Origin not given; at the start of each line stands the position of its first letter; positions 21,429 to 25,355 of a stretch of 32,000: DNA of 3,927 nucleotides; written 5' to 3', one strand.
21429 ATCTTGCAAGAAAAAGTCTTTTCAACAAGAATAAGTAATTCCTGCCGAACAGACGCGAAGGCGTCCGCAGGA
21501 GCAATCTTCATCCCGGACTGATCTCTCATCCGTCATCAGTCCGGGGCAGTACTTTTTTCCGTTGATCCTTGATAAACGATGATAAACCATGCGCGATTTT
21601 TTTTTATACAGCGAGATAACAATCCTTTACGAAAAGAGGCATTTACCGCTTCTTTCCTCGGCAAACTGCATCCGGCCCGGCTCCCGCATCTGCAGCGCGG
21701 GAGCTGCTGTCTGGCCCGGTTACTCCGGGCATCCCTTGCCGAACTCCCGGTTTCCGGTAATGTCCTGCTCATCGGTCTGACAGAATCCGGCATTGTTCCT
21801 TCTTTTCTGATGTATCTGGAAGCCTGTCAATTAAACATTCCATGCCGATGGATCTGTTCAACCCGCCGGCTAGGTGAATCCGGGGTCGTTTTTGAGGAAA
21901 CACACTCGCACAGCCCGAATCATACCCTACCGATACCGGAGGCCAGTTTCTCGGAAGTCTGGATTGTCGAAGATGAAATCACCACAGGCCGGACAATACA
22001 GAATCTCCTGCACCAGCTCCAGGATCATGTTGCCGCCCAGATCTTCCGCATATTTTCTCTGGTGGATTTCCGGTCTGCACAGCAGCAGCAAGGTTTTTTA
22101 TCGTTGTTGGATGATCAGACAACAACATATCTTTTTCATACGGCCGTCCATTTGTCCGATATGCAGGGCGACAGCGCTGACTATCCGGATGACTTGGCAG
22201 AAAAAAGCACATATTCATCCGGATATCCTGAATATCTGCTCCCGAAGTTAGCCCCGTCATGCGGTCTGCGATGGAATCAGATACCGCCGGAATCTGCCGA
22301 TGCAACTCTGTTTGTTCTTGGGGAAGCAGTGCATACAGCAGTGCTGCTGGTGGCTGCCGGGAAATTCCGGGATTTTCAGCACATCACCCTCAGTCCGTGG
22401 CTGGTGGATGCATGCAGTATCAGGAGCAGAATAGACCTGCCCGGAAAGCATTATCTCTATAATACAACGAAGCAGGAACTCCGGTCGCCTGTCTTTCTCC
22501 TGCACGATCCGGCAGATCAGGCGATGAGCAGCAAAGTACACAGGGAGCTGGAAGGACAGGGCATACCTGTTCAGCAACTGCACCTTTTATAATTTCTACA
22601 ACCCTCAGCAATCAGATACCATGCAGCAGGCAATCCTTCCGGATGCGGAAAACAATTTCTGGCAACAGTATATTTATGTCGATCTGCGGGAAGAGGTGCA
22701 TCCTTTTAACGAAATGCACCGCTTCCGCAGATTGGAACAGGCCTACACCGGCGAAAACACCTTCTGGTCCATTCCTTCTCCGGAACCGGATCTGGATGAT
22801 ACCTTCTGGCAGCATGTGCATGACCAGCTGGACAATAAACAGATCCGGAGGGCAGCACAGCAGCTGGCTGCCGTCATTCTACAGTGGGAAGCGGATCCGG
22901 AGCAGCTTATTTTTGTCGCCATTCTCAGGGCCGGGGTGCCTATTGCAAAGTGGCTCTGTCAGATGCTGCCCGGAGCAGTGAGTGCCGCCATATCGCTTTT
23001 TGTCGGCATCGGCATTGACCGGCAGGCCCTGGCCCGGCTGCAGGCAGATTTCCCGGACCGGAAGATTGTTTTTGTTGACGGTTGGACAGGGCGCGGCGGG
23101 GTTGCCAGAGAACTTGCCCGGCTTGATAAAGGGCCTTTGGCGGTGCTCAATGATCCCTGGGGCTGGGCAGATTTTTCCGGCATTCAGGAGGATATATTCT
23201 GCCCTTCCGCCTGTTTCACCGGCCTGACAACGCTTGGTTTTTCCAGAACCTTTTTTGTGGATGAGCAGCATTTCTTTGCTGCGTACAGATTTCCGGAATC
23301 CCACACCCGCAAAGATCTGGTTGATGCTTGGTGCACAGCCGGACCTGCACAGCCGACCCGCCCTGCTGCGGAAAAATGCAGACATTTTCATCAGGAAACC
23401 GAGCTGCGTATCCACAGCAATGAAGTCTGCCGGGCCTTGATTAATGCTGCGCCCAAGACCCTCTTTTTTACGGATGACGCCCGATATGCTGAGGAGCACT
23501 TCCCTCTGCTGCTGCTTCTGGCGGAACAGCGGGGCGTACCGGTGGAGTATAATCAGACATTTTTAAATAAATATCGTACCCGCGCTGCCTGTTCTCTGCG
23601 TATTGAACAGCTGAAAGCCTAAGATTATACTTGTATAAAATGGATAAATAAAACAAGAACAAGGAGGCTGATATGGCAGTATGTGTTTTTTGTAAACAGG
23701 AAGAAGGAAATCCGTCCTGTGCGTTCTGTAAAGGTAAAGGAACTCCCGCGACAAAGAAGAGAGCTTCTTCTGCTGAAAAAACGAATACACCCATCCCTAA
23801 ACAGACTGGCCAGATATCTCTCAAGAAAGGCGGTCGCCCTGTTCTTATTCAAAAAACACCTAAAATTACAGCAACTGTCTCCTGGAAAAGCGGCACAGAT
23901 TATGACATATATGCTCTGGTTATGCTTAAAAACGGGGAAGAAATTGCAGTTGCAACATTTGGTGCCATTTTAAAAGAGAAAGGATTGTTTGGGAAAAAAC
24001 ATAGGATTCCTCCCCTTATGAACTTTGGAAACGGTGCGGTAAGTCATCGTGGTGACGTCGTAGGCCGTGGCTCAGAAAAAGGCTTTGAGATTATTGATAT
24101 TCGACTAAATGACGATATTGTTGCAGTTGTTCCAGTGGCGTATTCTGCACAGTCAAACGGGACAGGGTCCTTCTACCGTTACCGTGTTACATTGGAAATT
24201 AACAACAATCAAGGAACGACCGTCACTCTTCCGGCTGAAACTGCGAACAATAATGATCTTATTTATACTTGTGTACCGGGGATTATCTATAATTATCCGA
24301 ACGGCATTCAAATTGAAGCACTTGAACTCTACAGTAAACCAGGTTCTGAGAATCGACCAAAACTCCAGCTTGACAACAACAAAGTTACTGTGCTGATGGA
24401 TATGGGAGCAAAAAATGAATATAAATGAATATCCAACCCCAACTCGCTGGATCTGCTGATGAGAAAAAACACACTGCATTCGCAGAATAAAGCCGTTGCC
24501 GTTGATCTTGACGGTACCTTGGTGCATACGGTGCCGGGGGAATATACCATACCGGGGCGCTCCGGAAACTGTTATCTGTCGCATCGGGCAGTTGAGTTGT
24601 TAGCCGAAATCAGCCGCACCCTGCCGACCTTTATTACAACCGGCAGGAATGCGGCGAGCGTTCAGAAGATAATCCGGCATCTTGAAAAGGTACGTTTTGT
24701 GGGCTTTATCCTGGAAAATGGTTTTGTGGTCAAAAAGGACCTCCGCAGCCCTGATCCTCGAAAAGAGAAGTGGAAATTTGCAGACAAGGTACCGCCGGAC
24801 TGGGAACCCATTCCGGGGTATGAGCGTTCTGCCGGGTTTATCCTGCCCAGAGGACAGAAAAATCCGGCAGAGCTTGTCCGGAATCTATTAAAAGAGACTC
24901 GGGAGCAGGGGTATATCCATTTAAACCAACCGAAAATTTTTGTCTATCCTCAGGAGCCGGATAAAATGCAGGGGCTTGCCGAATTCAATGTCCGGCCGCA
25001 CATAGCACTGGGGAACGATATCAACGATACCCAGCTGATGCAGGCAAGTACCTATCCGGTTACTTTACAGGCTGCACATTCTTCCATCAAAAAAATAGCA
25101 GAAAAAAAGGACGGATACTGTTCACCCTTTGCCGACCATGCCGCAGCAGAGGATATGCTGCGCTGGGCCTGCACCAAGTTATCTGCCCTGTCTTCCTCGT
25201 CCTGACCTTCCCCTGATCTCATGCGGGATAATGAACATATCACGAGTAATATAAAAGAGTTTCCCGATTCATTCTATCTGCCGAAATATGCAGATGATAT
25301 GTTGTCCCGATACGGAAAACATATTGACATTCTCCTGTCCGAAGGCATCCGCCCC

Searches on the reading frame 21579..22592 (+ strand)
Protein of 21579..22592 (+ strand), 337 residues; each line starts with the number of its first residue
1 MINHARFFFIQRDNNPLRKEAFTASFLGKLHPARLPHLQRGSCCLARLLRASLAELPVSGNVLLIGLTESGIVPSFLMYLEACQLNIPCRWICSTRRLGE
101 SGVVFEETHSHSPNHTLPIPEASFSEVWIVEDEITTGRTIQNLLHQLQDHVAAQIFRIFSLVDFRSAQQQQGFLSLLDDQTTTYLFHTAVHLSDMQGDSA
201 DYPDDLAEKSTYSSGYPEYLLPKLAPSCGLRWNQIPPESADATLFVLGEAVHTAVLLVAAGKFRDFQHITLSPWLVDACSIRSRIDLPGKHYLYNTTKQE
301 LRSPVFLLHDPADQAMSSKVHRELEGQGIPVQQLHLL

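Call 5: search_protein_families(library=pfam, proteins=[window:21579-22592:+], max_evalue=0.01)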
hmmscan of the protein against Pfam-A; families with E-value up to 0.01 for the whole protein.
window:21579-22592:+ (337 aa): 2 families
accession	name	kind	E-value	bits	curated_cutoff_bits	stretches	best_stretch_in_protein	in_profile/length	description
PF15609.12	PRTase_2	-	2.2e-18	66.9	28.8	1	14-176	8-171/188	Phosphoribosyl transferase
PF00156.33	Pribosyltran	-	0.0015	18.3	26.3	1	83-170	49-132/158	Phosphoribosyl transferase domain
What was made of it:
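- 21579..22592 (+): PRTase_2 phosphoribosyltransferase. PF15609 E 2.2e-18 (call 5).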

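Call 6: search_protein_families(library=ncbifam, proteins=[window:21579-22592:+], max_evalue=0.1)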
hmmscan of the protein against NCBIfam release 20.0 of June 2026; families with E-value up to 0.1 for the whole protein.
window:21579-22592:+ (337 aa): 3 families
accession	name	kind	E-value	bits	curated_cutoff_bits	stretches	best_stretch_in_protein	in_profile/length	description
TIGR01203.1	HGPRTase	equivalog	0.0023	17.7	150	1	126-169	87-129/167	hypoxanthine phosphoribosyltransferase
NF002620.0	PRK02277.1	subfamily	0.0094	15.6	115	1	125-168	142-184/201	orotate phosphoribosyltransferase-like protein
NF003549.0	PRK05205.1-5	equivalog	0.069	12.6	138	0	125-163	100-138/182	bifunctional pyr operon transcriptional regulator/uracil phosphoribosyltransferase PyrR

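Call 46: search_protein_families(library=padloc, proteins=[window:21579-22592:+], max_evalue=0.01)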
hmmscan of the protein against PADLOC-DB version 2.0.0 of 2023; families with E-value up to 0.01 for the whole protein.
window:21579-22592:+ (337 aa): 0 families

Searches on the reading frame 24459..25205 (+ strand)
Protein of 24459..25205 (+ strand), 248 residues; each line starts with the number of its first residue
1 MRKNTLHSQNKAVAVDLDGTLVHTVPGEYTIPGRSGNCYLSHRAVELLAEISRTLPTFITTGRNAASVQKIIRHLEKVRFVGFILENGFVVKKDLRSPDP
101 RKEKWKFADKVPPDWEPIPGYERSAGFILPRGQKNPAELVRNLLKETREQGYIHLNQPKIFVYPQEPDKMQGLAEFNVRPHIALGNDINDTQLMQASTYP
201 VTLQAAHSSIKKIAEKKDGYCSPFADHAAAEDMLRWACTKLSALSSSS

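Call 4: search_protein_families(library=pfam, proteins=[window:24459-25205:+], max_evalue=1)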
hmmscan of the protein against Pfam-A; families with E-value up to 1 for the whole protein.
window:24459-25205:+ (248 aa): 5 families
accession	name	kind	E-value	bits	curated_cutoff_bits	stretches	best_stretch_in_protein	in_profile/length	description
PF08282.18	Hydrolase_3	-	1.2e-10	42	20.9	2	13-93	1-67/255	haloacid dehalogenase-like hydrolase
PF00702.32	Hydrolase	-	0.00078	20.3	26.4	1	11-27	2-18/191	haloacid dehalogenase-like hydrolase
PF03031.24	NIF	-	0.013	15.7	21.8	1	12-79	2-78/160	NLI interacting factor-like phosphatase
PF04096.20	Nucleoporin2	-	0.12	13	28.4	1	150-216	55-121/148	Nup98-96 autopeptidase S59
PF05116.19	S6PP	-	0.26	11.3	20.3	0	11-75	3-56/247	Sucrose-6F-phosphate phosphohydrolase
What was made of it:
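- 24459..25205 (+): Second, stand-alone HAD-IIB phosphatase (HAD248), about 25% identical paralogue of the fused HAD domain. PF08282 E 1.2e-10 (call 4).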

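Call 6: search_protein_families(library=ncbifam, proteins=[window:24459-25205:+], max_evalue=0.1)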
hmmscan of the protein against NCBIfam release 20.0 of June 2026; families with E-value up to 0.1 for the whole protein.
window:24459-25205:+ (248 aa): 11 families
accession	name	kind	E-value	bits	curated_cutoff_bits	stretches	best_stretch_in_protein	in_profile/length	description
TIGR00099.1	Cof-subfamily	subfamily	1.9e-09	37.5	137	2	13-92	2-68/256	Cof-type HAD-IIB family hydrolase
NF045966.1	YcsE_rel_Pase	equivalog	3.2e-07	30.1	220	1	174-216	203-245/265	YcsE-related riboflavin metabolism phosphatase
TIGR01487.1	Pglycolate_arch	equivalog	2.4e-06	27.5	122.75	1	11-214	2-199/215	phosphoglycolate phosphatase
TIGR01484.1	HAD-SF-IIB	subfamily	2.8e-05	24.3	41.8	1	13-88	2-65/221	HAD-IIB family hydrolase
NF002245.0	PRK01158.1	equivalog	7.4e-05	22.2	198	1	169-215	164-210/233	phosphoglycolate phosphatase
NF001218.0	PRK00192.1-5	equivalog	0.0073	16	362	0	181-222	212-253/275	mannosyl-3-phosphoglycerate phosphatase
NF009695.0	PRK13222.1-2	equivalog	0.015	14.8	225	1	8-26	4-22/226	phosphoglycolate phosphatase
TIGR02463.1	MPGP_rel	hypoth_equivalog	0.05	13.4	282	0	42-98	21-73/216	mannosyl-3-phosphoglycerate phosphatase-related protein YedP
TIGR01670.1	KdsC-phosphatas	subfamily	0.071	13.1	106.95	0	183-215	97-129/154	3-deoxy-D-manno-octulosonate 8-phosphate phosphatase, YrbI family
NF002976.0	PRK03669.1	equivalog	0.073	12.4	315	0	48-97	33-82/271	mannosyl-3-phosphoglycerate phosphatase-related protein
NF011071.0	PRK14501.1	equivalog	0.099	10.8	634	0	4-105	487-582/729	bifunctional alpha,alpha-trehalose-phosphate synthase (UDP-forming)/trehalose-phosphatase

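Call 46: search_protein_families(library=padloc, proteins=[window:24459-25205:+], max_evalue=0.01)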
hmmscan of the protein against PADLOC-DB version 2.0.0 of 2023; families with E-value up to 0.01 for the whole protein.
window:24459-25205:+ (248 aa): 0 families
